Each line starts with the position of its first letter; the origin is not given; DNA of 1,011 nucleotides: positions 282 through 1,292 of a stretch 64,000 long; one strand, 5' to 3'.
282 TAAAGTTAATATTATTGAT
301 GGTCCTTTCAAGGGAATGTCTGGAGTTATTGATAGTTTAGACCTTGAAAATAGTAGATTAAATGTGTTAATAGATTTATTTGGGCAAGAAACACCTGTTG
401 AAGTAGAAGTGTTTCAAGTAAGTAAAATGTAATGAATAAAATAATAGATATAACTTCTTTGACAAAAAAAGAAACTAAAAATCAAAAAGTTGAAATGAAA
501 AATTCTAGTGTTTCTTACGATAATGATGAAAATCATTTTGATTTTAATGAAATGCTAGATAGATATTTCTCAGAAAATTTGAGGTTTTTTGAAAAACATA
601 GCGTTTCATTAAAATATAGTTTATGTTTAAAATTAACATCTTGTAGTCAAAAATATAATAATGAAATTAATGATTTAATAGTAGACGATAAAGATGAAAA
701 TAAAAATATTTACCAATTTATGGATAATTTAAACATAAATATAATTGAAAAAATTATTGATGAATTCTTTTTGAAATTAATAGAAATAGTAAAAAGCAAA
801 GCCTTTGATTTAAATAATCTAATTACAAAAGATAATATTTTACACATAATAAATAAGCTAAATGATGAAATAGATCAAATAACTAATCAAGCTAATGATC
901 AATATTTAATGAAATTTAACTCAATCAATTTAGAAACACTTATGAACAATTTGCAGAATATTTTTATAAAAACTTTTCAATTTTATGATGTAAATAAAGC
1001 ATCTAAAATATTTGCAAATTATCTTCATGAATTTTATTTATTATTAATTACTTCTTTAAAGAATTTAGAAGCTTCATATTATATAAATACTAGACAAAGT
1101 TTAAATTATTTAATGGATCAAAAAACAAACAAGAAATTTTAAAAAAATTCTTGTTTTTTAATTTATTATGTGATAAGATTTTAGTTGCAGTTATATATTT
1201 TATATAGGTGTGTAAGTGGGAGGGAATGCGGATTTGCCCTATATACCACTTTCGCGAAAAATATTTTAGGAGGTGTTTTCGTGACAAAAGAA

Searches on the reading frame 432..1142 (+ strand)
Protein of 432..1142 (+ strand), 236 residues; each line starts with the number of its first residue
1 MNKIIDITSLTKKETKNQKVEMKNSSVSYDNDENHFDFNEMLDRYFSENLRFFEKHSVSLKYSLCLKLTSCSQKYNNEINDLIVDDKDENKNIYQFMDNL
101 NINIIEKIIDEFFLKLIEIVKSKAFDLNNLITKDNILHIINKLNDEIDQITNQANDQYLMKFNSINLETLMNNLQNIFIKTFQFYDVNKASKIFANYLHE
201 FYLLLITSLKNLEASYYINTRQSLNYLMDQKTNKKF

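Call 71: find_encoding_contigs(protein=window:432-1142:+, flank=10000, max_places=2)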
Protein window:432-1142:+ (236 aa): 13 contigs read that carry it; 2 places shown.
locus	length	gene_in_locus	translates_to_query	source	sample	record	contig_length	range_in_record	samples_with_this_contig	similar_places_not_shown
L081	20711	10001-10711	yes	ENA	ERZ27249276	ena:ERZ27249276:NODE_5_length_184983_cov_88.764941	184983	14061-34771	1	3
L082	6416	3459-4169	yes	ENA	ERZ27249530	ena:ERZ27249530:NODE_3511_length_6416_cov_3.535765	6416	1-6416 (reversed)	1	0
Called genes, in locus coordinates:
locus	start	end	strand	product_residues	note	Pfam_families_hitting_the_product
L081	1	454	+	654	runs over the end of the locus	-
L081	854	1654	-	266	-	PF16286:DUF4932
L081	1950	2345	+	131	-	PF01475:FUR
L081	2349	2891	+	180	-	PF00210:Ferritin (faint), PF02915:Rubrerythrin, PF21349:RUBY_RBDX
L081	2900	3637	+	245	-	PF00106:adh_short, PF01370:Epimerase (weak), PF08659:KR, PF23441:SDR, PF13561:adh_short_C2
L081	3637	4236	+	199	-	PF01613:Flavin_Reduct, PF21349:RUBY_RBDX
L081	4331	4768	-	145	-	-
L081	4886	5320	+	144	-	PF03862:SpoVAC_SpoVAEB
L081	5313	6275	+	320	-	PF07451:SpoVAD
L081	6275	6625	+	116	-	PF03862:SpoVAC_SpoVAEB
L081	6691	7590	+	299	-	-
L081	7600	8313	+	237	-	PF02616:SMC_ScpA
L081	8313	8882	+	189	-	PF04079:SMC_ScpB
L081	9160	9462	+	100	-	PF00584:SecE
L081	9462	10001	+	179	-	PF02357:NusG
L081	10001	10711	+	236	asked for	-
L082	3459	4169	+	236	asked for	-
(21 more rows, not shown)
